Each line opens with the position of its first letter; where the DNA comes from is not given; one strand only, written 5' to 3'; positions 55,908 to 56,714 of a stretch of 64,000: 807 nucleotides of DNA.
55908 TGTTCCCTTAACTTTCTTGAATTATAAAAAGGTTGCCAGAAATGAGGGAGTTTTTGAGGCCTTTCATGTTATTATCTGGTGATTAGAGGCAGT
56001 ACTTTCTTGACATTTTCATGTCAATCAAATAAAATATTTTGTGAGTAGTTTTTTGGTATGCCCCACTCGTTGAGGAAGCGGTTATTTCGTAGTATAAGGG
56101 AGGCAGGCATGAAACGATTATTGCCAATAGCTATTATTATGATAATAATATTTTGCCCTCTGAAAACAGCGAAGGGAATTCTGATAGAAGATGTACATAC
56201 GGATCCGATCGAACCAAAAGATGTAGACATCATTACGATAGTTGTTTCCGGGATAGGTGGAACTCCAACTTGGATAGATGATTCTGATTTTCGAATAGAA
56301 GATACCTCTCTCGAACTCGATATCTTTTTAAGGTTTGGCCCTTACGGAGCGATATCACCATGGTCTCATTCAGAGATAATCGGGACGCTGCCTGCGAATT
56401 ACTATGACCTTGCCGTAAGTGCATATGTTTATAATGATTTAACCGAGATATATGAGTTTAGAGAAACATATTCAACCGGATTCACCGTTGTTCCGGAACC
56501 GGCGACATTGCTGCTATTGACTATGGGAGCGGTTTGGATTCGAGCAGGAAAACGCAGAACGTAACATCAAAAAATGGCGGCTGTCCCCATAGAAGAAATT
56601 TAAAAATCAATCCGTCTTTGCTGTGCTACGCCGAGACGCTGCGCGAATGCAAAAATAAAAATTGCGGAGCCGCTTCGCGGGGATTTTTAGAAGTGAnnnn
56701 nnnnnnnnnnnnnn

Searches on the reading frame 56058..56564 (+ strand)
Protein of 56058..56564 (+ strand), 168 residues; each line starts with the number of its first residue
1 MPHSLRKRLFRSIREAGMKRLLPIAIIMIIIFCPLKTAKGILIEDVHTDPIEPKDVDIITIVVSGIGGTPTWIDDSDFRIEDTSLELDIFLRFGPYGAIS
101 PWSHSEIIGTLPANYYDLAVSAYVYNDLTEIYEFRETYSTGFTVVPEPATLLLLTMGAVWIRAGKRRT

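Call 92: search_protein_families(library=pfam, proteins=[window:56058-56564:+], max_evalue=0.01)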
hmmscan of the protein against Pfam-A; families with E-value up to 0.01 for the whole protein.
window:56058-56564:+ (168 aa): 1 family
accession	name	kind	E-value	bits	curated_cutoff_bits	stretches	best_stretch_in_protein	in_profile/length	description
PF07589.16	PEP-CTERM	-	0.00058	20.3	20.7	1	145-166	2-23/24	PEP-CTERM motif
